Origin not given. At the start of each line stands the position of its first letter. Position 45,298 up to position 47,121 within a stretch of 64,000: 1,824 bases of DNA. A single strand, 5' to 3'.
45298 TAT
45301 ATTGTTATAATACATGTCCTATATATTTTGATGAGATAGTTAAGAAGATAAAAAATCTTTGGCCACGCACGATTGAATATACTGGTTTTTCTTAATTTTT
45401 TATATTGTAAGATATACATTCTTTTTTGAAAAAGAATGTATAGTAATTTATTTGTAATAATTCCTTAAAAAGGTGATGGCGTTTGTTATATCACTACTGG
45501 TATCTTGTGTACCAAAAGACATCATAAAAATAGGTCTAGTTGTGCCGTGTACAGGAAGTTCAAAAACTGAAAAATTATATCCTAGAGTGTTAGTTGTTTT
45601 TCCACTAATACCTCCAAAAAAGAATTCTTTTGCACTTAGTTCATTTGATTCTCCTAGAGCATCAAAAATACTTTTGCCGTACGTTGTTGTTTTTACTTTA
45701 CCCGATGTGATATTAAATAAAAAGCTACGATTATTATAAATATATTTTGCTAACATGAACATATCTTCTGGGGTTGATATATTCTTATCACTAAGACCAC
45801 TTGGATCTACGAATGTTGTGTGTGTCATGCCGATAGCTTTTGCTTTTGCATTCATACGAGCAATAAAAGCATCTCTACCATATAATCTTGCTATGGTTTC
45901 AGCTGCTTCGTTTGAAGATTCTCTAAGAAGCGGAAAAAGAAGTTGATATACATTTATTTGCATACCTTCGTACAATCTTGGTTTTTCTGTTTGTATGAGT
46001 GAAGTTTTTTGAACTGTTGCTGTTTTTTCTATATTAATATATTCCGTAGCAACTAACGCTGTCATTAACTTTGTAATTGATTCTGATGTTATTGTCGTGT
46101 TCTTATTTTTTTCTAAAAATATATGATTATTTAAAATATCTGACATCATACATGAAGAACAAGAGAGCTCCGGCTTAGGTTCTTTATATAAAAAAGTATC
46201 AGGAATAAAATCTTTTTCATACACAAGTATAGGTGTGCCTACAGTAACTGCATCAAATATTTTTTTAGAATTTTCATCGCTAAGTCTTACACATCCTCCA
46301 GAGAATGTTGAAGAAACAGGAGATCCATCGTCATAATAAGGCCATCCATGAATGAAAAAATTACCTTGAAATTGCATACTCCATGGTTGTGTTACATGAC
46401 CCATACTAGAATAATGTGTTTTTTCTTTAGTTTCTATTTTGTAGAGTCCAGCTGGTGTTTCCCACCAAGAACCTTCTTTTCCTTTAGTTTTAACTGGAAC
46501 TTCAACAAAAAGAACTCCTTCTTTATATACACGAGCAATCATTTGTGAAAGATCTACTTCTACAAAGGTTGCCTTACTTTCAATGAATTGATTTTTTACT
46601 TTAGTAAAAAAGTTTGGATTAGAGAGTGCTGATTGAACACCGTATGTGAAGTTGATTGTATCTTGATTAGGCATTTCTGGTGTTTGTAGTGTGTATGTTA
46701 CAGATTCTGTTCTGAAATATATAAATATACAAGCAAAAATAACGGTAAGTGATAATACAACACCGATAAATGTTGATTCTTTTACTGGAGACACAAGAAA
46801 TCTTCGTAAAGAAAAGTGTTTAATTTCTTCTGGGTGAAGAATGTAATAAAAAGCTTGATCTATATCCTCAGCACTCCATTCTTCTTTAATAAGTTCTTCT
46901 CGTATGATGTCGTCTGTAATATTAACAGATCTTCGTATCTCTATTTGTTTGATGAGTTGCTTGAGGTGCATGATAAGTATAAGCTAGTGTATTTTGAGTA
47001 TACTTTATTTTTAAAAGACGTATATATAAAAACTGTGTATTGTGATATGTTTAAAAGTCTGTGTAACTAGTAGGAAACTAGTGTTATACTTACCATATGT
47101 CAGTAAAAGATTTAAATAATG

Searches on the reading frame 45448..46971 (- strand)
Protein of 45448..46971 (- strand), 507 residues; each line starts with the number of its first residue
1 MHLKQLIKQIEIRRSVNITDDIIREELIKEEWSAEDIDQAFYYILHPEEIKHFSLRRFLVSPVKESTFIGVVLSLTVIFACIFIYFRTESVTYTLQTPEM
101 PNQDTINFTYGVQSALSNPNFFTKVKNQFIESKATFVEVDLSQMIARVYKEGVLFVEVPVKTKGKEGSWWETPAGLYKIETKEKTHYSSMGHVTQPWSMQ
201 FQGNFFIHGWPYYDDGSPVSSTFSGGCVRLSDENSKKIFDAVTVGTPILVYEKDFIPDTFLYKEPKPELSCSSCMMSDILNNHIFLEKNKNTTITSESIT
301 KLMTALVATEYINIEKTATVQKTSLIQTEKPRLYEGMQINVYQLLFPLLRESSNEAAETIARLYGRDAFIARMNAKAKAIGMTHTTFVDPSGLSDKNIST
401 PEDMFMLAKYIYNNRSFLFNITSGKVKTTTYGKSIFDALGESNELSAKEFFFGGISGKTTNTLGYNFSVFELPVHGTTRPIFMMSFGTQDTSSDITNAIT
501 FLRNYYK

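Call 49: search_protein_families(library=pfam, proteins=[window:45448-46971:-], max_evalue=0.00001)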
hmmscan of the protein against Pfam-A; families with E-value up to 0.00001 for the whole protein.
window:45448-46971:- (507 aa): 2 families
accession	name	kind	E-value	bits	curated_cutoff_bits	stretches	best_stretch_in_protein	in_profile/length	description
PF00768.25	Peptidase_S11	-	3.4e-24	86.1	27.6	1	266-466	7-218/239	D-alanyl-D-alanine carboxypeptidase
PF03734.19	YkuD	-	3.3e-16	60.6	23.4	1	136-250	3-146/146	L,D-transpeptidase catalytic domain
